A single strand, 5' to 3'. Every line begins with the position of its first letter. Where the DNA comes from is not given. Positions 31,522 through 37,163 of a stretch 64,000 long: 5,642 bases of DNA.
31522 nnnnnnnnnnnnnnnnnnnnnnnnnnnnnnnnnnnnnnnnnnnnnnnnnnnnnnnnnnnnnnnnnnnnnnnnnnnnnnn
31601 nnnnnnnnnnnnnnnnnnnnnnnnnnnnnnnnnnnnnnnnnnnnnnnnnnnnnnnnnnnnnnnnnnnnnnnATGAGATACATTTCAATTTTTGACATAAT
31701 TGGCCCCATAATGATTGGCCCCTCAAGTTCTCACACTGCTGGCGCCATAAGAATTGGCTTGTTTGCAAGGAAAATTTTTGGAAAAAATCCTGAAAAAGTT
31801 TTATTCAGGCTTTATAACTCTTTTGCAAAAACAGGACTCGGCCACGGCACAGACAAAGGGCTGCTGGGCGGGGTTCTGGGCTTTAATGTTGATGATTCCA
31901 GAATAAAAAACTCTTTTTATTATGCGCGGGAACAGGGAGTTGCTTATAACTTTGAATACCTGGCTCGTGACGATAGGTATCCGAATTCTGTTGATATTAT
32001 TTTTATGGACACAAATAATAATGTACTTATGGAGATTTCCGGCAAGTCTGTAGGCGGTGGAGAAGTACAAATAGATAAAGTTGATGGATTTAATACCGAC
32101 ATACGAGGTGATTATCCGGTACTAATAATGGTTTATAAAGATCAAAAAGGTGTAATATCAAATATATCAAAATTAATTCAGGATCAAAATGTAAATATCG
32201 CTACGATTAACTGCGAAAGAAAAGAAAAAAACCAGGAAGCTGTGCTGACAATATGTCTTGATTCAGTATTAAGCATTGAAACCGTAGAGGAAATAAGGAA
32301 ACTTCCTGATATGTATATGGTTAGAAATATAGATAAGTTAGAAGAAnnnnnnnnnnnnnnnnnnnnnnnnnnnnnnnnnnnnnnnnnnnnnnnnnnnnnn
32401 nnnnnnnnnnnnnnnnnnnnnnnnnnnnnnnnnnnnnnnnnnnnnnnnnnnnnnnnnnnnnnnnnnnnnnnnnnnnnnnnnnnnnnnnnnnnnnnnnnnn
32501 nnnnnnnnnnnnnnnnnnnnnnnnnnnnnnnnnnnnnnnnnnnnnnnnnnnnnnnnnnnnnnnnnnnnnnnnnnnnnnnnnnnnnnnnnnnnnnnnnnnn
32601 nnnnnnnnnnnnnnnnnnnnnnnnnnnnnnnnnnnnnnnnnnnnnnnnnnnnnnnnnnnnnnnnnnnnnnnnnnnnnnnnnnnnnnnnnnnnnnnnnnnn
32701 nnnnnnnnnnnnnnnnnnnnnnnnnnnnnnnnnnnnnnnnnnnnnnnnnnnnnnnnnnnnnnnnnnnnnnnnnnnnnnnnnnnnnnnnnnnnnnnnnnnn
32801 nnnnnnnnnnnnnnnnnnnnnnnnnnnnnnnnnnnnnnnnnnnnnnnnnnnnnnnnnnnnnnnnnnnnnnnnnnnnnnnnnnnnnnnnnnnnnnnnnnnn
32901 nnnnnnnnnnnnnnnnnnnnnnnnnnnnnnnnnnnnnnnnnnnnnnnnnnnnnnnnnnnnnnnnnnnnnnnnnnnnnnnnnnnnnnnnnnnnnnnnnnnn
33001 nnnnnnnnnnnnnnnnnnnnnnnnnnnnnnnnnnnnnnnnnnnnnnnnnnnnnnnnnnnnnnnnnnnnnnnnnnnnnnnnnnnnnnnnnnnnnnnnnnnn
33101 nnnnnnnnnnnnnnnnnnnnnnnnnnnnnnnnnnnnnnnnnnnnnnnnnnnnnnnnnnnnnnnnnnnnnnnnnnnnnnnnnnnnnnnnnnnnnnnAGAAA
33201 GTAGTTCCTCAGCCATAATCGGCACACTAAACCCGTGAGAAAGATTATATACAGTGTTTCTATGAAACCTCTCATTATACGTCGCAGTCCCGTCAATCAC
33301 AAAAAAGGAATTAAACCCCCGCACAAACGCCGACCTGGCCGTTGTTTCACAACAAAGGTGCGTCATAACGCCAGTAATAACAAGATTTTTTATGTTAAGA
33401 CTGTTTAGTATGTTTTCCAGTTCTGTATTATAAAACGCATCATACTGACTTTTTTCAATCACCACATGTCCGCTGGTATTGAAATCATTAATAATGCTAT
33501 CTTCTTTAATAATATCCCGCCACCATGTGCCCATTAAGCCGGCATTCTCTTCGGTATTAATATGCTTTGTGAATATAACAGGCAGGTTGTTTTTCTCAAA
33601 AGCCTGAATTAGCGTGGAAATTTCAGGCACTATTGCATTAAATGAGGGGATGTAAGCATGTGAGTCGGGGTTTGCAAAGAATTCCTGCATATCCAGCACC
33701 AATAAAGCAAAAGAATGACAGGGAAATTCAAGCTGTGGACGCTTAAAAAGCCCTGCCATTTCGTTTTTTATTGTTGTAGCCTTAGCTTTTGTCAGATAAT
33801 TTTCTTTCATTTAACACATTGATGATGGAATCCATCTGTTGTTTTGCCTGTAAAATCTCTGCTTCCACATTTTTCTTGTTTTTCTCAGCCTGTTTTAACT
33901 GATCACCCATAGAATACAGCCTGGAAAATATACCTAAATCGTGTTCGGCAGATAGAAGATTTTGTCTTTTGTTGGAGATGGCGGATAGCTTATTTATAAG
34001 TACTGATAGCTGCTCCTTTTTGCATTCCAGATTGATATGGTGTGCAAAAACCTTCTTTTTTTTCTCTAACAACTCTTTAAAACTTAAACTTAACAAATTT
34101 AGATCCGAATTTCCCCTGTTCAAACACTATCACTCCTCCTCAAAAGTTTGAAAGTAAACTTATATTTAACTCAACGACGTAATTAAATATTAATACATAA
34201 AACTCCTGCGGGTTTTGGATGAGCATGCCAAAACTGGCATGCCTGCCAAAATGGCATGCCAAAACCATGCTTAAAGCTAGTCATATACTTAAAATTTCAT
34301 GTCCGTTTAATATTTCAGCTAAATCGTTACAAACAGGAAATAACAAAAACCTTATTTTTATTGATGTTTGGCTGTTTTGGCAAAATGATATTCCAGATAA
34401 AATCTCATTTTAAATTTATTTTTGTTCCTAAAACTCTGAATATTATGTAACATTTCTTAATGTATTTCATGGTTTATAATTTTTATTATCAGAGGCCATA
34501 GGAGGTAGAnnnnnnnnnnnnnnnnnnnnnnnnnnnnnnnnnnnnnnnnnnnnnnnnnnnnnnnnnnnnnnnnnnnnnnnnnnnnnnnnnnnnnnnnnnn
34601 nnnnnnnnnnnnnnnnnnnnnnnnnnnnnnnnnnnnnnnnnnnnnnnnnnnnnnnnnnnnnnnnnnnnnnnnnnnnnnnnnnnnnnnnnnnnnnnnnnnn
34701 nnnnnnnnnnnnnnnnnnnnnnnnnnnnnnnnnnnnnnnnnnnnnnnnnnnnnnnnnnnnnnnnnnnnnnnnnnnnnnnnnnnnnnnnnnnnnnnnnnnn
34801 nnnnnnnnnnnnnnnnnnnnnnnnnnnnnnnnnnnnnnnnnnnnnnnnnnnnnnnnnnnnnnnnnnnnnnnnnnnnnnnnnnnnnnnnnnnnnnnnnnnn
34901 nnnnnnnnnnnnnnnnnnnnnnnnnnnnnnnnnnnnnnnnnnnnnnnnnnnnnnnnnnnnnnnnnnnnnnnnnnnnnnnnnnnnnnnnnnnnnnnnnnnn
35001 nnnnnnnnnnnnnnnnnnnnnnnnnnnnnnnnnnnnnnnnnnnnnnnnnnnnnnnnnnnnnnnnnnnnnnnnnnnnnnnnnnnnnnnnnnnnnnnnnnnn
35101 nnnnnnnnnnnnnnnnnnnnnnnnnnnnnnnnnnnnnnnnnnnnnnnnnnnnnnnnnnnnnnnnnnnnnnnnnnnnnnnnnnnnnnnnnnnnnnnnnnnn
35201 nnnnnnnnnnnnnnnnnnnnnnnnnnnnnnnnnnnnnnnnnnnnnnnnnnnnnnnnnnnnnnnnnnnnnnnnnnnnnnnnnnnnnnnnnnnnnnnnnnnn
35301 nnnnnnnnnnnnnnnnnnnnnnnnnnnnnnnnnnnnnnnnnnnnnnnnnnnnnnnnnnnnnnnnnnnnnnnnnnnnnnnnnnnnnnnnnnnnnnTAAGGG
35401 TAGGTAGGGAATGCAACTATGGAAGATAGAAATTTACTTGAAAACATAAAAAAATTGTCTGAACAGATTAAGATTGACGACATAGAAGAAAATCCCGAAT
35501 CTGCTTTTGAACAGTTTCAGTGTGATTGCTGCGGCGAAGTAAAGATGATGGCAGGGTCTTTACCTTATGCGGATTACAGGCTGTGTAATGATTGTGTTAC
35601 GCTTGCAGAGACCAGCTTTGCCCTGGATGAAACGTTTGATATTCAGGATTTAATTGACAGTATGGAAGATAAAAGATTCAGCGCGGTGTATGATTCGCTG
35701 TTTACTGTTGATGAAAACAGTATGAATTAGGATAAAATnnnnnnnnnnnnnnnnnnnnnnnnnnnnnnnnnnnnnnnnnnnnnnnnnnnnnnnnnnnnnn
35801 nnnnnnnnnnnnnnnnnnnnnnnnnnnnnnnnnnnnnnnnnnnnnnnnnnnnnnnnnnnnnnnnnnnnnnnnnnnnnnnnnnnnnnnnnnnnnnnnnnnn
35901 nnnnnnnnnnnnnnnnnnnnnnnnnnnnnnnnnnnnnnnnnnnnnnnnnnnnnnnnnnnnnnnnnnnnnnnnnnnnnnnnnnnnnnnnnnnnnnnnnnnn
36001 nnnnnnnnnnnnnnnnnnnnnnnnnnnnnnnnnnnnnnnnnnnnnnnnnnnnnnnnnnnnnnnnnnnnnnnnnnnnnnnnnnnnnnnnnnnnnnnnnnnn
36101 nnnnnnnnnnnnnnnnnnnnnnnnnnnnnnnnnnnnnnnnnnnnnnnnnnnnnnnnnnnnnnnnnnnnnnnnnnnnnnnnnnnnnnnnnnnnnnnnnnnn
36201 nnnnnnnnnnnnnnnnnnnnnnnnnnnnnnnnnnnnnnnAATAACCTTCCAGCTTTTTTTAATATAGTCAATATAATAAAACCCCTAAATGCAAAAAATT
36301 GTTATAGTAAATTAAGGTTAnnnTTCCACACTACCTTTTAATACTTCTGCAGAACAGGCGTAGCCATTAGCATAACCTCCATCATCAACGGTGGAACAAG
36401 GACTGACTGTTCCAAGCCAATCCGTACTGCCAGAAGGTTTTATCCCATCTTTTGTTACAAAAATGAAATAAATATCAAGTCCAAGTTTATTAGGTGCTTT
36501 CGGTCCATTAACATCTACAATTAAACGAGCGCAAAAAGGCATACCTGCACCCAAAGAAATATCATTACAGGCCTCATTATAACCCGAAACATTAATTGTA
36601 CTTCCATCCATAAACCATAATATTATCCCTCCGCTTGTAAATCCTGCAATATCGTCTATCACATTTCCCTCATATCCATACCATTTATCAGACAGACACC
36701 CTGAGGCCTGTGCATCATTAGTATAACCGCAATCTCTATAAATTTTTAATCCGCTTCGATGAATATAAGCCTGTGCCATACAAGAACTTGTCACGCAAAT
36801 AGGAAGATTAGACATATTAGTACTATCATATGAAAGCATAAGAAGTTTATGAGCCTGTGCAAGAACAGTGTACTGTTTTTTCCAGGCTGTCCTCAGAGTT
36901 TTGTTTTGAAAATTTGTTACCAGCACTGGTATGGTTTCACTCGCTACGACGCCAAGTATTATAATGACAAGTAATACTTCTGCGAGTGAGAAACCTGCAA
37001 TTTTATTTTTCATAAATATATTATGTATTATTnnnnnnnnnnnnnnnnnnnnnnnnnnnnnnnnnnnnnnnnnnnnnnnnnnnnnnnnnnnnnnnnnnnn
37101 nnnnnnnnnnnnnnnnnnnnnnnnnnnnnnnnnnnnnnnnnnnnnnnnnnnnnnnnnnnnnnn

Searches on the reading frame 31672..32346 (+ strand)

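Call 90: search_protein_families(library=pfam, proteins=[window:31672-32346:+], max_evalue=0.0001)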
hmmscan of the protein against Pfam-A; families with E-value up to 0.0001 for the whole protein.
window:31672-32346:+ (225 aa): 4 families
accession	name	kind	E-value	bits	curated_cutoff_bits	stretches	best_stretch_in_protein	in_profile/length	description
PF03315.21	SDH_beta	-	1.6e-14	55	26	1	5-76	1-76/155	Serine dehydratase beta chain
PF22629.2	ACT_AHAS_ss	-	1.9e-06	28.3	27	1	152-214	2-65/67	AHAS small subunit-like ACT domain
PF01842.31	ACT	-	3.7e-06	27.1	27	1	151-212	3-65/66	ACT domain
PF13291.12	ACT_4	-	3.4e-05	24.9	27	1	152-216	9-77/80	ACT domain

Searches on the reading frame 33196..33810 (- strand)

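Call 90: search_protein_families(library=pfam, proteins=[window:33196-33810:-], max_evalue=0.0001)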
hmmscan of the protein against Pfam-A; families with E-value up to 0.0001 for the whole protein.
window:33196-33810:- (205 aa): 1 family
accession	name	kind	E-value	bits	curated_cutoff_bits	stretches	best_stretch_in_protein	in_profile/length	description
PF00857.26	Isochorismatase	-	7.4e-39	134.1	27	1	35-201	2-174/175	Isochorismatase domain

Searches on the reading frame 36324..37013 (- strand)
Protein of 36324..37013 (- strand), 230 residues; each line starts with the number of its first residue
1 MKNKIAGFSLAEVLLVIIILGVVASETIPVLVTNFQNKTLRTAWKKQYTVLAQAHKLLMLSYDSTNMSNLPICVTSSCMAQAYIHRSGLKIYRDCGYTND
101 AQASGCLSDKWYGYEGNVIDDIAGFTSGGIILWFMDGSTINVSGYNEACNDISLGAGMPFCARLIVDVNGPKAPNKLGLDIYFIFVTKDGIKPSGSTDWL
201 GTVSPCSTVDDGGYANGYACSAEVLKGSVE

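Call 90: search_protein_families(library=pfam, proteins=[window:36324-37013:-], max_evalue=0.0001)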
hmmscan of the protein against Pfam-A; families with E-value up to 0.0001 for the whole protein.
window:36324-37013:- (230 aa): 1 family
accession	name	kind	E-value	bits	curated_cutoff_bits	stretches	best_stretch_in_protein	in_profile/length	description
PF07963.17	N_methyl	-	8.1e-05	22.5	21.2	0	3-24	2-23/27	Prokaryotic N-terminal methylation motif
